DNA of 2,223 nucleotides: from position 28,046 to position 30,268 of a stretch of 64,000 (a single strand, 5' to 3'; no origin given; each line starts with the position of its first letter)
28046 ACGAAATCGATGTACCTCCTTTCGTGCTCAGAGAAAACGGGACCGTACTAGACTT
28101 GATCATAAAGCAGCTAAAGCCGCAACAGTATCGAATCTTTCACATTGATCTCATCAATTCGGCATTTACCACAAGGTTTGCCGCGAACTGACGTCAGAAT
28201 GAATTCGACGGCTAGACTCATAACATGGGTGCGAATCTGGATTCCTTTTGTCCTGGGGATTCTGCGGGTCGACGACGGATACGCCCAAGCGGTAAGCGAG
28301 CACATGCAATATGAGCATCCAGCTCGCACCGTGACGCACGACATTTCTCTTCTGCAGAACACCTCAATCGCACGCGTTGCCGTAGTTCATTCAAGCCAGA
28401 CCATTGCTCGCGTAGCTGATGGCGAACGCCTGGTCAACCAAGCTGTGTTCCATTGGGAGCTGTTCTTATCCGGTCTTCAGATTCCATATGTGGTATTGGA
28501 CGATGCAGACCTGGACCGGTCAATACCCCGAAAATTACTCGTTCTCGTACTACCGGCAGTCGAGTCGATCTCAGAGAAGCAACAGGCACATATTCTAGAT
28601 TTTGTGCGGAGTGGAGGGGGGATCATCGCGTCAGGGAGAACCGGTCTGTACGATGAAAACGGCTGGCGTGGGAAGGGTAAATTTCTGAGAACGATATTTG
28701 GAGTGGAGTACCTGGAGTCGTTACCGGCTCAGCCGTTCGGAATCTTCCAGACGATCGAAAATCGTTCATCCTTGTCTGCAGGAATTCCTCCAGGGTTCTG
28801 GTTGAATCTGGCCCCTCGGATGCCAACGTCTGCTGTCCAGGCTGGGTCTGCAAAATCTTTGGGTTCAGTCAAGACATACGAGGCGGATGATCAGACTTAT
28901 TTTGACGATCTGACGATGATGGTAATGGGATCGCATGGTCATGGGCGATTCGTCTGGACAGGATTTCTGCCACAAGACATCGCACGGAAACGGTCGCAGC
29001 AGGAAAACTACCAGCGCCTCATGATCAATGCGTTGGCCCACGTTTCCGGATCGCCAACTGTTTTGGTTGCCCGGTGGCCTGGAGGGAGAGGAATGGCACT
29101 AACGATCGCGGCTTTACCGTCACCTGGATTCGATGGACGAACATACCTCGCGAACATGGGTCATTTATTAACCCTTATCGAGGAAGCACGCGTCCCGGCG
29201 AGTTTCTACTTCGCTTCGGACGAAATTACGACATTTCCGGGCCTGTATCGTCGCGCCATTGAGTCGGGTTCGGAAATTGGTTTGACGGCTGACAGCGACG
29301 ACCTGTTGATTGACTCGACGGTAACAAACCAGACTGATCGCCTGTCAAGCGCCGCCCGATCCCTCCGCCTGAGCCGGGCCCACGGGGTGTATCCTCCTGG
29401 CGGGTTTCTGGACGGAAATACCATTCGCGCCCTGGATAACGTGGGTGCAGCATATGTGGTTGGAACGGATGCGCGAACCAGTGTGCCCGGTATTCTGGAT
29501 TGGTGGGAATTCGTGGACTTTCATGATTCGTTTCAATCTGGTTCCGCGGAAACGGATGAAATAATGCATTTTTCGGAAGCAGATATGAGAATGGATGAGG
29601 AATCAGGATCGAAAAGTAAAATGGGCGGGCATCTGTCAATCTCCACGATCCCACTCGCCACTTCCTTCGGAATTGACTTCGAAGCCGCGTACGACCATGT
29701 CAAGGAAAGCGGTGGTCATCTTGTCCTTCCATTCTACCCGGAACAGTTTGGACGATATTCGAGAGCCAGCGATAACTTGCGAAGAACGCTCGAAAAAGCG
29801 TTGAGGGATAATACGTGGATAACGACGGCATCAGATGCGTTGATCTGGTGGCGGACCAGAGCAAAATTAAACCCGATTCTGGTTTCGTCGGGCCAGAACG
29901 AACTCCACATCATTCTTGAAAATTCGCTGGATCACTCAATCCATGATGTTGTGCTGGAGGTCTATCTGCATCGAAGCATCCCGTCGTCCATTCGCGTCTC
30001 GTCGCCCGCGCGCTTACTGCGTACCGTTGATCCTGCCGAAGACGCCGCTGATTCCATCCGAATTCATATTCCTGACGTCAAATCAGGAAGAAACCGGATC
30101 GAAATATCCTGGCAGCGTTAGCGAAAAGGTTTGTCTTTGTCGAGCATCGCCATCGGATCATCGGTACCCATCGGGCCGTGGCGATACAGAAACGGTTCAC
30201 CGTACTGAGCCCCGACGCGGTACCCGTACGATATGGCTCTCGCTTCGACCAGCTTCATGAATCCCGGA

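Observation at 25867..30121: Tandem paralogues combining a GH42M/GATase1-like domain with an apparently inactive CE4-like domain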

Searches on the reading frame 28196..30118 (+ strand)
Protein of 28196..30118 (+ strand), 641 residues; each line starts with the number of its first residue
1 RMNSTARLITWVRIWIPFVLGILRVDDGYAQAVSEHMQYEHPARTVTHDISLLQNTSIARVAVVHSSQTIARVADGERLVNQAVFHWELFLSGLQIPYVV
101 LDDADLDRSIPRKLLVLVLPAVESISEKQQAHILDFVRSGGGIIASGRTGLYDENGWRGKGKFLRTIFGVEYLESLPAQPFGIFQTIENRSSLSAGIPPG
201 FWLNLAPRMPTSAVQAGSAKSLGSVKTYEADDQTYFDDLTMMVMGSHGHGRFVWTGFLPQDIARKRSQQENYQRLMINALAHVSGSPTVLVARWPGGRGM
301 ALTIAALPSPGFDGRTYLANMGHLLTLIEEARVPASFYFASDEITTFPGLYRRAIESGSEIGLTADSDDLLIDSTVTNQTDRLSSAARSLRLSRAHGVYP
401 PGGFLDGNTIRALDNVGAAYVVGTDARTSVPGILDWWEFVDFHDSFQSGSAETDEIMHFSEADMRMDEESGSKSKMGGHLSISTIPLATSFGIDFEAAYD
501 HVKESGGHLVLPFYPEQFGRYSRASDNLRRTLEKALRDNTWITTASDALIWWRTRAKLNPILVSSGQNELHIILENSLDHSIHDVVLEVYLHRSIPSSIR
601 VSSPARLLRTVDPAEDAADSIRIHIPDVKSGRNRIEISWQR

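Call 4: search_protein_families(library=pfam, proteins=[window:28196-30118:+], max_evalue=1)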
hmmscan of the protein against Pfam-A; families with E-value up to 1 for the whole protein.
window:28196-30118:+ (641 aa): 5 families
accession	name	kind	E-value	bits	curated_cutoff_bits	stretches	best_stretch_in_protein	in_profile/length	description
PF08532.16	Glyco_hydro_42M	-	8.4e-05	22.6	25.8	1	116-173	60-120/207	Beta-galactosidase trimerisation domain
PF01522.26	Polysacc_deac_1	-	0.00039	20.8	23.1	1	320-420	20-123/124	Polysaccharide deacetylase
PF14258.12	DUF4350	-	0.038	14.7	30.4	1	102-171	31-76/181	Domain of unknown function (DUF4350)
PF22369.2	GLMA_2nd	-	0.039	14.1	27.7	1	96-178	31-111/138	GLMA-like, second domain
PF09822.16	ABC_transp_aux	-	0.29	10.8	34.7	1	105-145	37-78/288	ABC-type uncharacterized transport system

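Call 6: search_protein_families(library=ncbifam, proteins=[window:28196-30118:+], max_evalue=0.1)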
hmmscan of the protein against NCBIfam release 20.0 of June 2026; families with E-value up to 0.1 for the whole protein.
window:28196-30118:+ (641 aa): 0 families

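Call 10: find_homologous_proteins(query=window:28196-30118:+)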
Query window:28196-30118:+ (641 aa): 21 proteins with E <= 0.001 among 8000 candidates.
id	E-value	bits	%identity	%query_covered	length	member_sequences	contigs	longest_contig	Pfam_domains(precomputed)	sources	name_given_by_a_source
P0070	0.0e+0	1441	99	100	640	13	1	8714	-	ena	-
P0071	2.7e-275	933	66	98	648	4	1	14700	-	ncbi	-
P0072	2.0e-168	580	46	99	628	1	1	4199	-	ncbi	-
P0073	1.1e-161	558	44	99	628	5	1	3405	-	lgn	-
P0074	1.3e-156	541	44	95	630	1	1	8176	-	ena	-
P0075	8.0e-139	482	38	96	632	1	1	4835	PF01522.27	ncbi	-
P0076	8.3e-129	449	39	95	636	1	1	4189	PF08532.17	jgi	-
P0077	3.9e-126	440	35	95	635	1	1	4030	-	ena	-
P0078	1.8e-125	438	34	98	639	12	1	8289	-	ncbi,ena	-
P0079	1.2e-124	435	34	98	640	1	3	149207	-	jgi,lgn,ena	-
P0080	1.5e-123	432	34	96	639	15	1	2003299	PF08532.17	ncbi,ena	-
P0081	2.5e-123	431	34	98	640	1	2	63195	-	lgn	-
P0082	2.6e-123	431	35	96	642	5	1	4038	PF08532.17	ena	-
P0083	1.2e-122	429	34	97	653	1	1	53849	-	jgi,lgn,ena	-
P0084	1.3e-121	425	34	96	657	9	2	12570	PF08532.17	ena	-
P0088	2.7e-110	388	33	95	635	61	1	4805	PF01522.27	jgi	-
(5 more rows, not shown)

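Call 18: search_solved_structures(query=A2, max_evalue=10, show_alignments=4)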
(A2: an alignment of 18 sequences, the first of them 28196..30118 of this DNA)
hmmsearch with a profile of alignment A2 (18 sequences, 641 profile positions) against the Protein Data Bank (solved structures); distinct sequences matched with E-value up to 10: 31.
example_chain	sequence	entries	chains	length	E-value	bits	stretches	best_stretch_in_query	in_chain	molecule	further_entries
6t5o_AAA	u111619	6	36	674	1.3e-05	26.5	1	85-172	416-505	Glyco_hydro_42M domain-containing protein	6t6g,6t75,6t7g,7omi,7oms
2j13_A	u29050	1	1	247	0.00013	23.2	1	322-411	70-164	POLYSACCHARIDE DEACETYLASE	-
4m1b_A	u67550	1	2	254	0.00028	22.1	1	325-419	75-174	Polysaccharide deacetylase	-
7y51_A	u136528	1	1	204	0.00083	20.6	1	313-389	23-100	Predicted xylanase/chitin deacetylase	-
8ibs_A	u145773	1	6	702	0.0018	19.5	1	113-156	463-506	Beta-galactosidase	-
8ibt_A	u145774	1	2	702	0.0018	19.5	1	113-156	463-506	Beta-galactosidase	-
8ibr_A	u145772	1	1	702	0.0018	19.5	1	113-156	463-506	Beta-galactosidase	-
7fbw_A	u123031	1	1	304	0.0018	19.5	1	313-389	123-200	Predicted xylanase/chitin deacetylase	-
4ucf_A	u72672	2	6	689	0.0059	17.8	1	113-157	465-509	BETA-GALACTOSIDASE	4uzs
3rxz_A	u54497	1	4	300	0.0091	17.1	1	319-401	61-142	Polysaccharide deacetylase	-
5nc6_B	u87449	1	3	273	0.025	15.7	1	322-365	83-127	Peptidoglycan N-acetylglucosamine deacetylase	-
5nc6_A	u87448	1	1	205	0.027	15.6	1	322-365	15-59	Peptidoglycan N-acetylglucosamine deacetylase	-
5n1j_A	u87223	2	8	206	0.027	15.6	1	322-365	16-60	Peptidoglycan N-acetylglucosamine deacetylase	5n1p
5lfz_A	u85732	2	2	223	0.028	15.5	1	322-364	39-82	ArCE4A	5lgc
5nc9_A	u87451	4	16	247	0.031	15.3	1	322-365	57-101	Peptidoglycan N-acetylglucosamine deacetylase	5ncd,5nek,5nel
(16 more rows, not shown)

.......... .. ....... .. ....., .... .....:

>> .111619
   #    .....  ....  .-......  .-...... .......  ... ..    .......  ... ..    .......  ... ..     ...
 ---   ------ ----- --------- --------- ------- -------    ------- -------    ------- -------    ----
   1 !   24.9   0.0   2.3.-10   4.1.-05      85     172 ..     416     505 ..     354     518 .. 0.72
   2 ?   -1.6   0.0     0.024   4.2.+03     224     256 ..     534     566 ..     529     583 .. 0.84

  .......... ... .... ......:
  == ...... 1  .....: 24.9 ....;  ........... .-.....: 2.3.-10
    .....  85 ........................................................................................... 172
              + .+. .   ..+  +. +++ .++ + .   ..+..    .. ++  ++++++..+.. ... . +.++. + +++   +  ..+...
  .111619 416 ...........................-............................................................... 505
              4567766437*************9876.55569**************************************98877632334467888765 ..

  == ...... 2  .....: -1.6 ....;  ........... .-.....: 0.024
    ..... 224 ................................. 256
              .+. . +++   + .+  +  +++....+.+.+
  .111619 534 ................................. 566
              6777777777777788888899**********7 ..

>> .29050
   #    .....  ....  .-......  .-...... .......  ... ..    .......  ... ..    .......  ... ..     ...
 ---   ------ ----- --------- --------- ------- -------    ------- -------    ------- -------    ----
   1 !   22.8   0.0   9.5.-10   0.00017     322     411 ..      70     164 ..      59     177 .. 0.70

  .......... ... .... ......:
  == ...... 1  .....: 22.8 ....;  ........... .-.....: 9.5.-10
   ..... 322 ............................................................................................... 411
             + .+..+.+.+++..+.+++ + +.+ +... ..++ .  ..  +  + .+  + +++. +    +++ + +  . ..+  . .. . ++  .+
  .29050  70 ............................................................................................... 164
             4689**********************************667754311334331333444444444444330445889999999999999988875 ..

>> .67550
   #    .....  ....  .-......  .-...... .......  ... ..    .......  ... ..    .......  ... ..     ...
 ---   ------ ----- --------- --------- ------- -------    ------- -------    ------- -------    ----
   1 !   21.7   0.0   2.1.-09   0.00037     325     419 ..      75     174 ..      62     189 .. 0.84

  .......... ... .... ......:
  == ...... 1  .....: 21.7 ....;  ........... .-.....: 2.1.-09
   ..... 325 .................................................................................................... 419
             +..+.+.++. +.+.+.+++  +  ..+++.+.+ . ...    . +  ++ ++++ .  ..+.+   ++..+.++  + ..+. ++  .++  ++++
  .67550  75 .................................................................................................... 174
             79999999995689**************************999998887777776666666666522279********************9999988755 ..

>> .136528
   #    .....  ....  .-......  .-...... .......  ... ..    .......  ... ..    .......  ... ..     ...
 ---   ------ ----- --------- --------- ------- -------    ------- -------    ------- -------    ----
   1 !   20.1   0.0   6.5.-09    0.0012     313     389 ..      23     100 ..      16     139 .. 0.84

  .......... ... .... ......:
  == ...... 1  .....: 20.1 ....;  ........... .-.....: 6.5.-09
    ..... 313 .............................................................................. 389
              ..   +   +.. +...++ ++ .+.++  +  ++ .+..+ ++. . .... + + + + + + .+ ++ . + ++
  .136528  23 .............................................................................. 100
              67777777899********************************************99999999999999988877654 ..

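Call 24: search_protein_families(library=pfam, alignment_id=A2, max_evalue=0.1)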
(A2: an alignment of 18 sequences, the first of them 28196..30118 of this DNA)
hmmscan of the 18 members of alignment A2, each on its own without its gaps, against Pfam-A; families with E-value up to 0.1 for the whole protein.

A. member 1, window:28196-30118:+ (641 aa): 4 families
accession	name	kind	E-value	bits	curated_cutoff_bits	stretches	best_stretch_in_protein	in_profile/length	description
PF08532.16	Glyco_hydro_42M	-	8.4e-05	22.6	25.8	1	116-173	60-120/207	Beta-galactosidase trimerisation domain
PF01522.26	Polysacc_deac_1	-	0.00039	20.8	23.1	1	320-420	20-123/124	Polysaccharide deacetylase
PF14258.12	DUF4350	-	0.038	14.7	30.4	0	102-171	31-76/181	Domain of unknown function (DUF4350)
PF22369.2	GLMA_2nd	-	0.039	14.1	27.7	0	96-178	31-111/138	GLMA-like, second domain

B. families by the number of members that match (of 18 scanned): 7 families
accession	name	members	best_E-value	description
PF01522.26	Polysacc_deac_1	18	1.1e-08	Polysaccharide deacetylase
PF08532.16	Glyco_hydro_42M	18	3.7e-07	Beta-galactosidase trimerisation domain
PF06283.17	ThuA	12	1.3e-05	Trehalose utilisation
PF09822.16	ABC_transp_aux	11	0.00017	ABC-type uncharacterized transport system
PF22369.2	GLMA_2nd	11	0.0011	GLMA-like, second domain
PF14258.12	DUF4350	2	0.038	Domain of unknown function (DUF4350)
PF23532.1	Microp_apicomplexa_18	1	0.076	Apicomplexa microprotein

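Call 40: predict_structure(alignment_id=A2)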
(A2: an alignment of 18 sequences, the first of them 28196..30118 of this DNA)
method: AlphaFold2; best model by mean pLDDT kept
length: 641 residues; sequences in the alignment: 18
mean_pLDDT: 77.9   pTM: 0.78
mean pLDDT of the five models: 77.9, 72.8, 72.2, 71.5, 68.9
residues with pLDDT >= 90: 216; 70-90: 271; 50-70: 74; < 50: 80
segments of 3 or more residues with pLDDT < 50: 1-3, 21-38, 368-371, 400-404, 441-480, 611-617
pLDDT, mean of each block of 10 residues (from residue 1): 55 58 37 40 78 81 96 90 92 90 94 94 94 95 94 85 91 86 84 83 83 91 87 91 92 92 83 92 91 89 82 82 90 85 80 84 59 68 77 63 57 73 64 62 34 29 30 33 64 77 85 78 83 92 88 90 83 93 93 75 84 53 94 91 61
secondary structure, 60 per line:
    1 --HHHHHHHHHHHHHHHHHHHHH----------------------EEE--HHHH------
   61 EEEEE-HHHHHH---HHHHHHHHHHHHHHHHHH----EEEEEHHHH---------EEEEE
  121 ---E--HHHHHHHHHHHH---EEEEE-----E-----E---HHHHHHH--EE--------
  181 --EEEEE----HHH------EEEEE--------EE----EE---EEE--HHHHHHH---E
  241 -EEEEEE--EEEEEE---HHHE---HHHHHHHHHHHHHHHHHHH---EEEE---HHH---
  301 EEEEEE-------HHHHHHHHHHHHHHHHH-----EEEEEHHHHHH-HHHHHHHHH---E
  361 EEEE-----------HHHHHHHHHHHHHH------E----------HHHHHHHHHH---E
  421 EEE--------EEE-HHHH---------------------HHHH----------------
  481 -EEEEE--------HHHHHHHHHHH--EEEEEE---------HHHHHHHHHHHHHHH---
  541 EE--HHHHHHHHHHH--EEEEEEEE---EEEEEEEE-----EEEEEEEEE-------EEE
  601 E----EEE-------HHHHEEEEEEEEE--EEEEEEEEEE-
elements in order: H3-23 E46-48 H51-54 E61-65 H67-72 H76-93 E98-102 H103-106 E116-120 H127-138 E142-146 H162-168 E183-187 E201-205 E225-227 H230-236 E242-247 E250-255 H266-284 E288-291 E301-306 H314-330 E336-340 H341-346 H348-356 E360-364 H376-389 H407-416 E420-423 E432-434 H436-439 H461-464 E482-486 H495-505 E508-513 H523-537 H545-555 E558-565 E569-576 E582-590 E598-601 E606-608 H616-619 E620-628 E631-640

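Call 49: fold_search(model_id=the predicted structure, library=pdb)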
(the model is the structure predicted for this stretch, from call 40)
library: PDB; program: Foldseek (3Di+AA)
matches with E <= 10: 1473; with E <= 0.001: 138
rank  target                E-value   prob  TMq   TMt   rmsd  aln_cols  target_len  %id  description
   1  5xb7_F                1.9e-11  1.00  0.25  0.23   7.7       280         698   15  GH42 alpha-L-arabinopyranosidase from Bifidobacterium animalis subsp. lactis Bl-04 (released 2017-11-01)
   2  5xb7_C                4.8e-11  1.00  0.26  0.25   6.8       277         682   15  GH42 alpha-L-arabinopyranosidase from Bifidobacterium animalis subsp. lactis Bl-04 (released 2017-11-01)
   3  5xb7_E                7.1e-11  1.00  0.25  0.23   7.5       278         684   15  GH42 alpha-L-arabinopyranosidase from Bifidobacterium animalis subsp. lactis Bl-04 (released 2017-11-01)
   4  5xb7_D                1.2e-10  1.00  0.25  0.23   7.6       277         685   14  GH42 alpha-L-arabinopyranosidase from Bifidobacterium animalis subsp. lactis Bl-04 (released 2017-11-01)
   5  5xb7_A                1.3e-10  1.00  0.25  0.23   7.6       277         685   14  GH42 alpha-L-arabinopyranosidase from Bifidobacterium animalis subsp. lactis Bl-04 (released 2017-11-01)
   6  5dfa_A                1.5e-10  1.00  0.27  0.25   6.5       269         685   16  3D structure of the E323A catalytic mutant of Gan42B, a GH42 beta-galactosidase from G. stearothermophilus (released 2015-12-09)
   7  4oif_B                2.5e-10  1.00  0.27  0.25   6.6       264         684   16  3D structure of Gan42B, a GH42 beta-galactosidase from G. (released 2015-02-04)
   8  4oif_A                3.1e-10  1.00  0.27  0.25   6.4       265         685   17  3D structure of Gan42B, a GH42 beta-galactosidase from G. (released 2015-02-04)
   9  5dfa_B                3.1e-10  1.00  0.27  0.26   6.4       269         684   16  3D structure of the E323A catalytic mutant of Gan42B, a GH42 beta-galactosidase from G. stearothermophilus (released 2015-12-09)
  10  5xb7_B                3.5e-10  1.00  0.26  0.25   6.8       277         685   15  GH42 alpha-L-arabinopyranosidase from Bifidobacterium animalis subsp. lactis Bl-04 (released 2017-11-01)
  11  3tts_A                2.8e-09  1.00  0.27  0.26   5.8       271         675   15  Crystal structure of beta-galactosidase from Bacillus circulans sp. alkalophilus (released 2012-03-21)
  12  4uzs_C                2.8e-09  1.00  0.26  0.25   6.8       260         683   18  Crystal structure of Bifidobacterium bifidum beta-galactosidase (released 2015-09-30)
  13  4uzs_B                3.0e-09  1.00  0.26  0.25   6.6       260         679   17  Crystal structure of Bifidobacterium bifidum beta-galactosidase (released 2015-09-30)
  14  4uzs_A                3.8e-09  1.00  0.25  0.24   7.9       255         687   20  Crystal structure of Bifidobacterium bifidum beta-galactosidase (released 2015-09-30)
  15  4ucf_A                5.0e-09  1.00  0.26  0.24   7.9       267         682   17  Crystal structure of Bifidobacterium bifidum beta-galactosidase in complex with alpha-galactose (released 2016-01-20)
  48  3s6o_A                4.1e-08  1.00  0.30  0.60   5.1       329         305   16  Crystal structure of a Polysaccharide deacetylase family protein from Burkholderia pseudomallei (released 2011-06-15)
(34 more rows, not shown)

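Call 72: search_protein_representatives(alignment_id=A2)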
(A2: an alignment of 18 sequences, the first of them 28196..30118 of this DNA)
Query: 18 sequences, 641 profile positions. Proteins with E-value up to 0.001 (for the whole library): 2703; up to 1e-10: 563; up to 1e-30: 126. The best 150 are listed.
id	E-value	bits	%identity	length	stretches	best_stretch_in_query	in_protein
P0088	4.9e-275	929.9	-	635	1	15-641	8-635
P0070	1.7e-269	911.6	-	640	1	8-641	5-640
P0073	1.6e-268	908.4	-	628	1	1-641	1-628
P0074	9.6e-257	869.5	-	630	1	8-641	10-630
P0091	2.1e-251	851.8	-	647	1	13-640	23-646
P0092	2.4e-165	567.5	-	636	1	16-639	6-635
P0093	8.2e-159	545.9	-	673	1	13-639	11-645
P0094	2.0e-156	538.0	-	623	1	15-639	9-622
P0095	3.8e-143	494.2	-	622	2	15-435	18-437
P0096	1.8e-140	485.3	-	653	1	12-639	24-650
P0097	1.3e-139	482.5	-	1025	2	16-461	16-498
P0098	2.5e-138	478.2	-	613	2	23-447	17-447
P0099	1.3e-132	459.4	-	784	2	10-456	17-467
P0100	4.9e-130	450.9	-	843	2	15-445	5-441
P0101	1.2e-128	446.3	-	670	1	17-638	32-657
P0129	5.7e-55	202.8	-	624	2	58-422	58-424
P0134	2.4e-48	181.0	-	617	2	41-425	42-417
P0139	8.1e-46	172.6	-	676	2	59-435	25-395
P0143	1.5e-43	165.2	-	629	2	56-435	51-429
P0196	1.6e-32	128.7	-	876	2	52-421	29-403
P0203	1.0e-31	126.0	-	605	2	98-424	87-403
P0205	1.9e-31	125.1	-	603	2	86-428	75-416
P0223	1.0e-28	116.1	-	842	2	47-422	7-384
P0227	2.0e-28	115.1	-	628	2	15-432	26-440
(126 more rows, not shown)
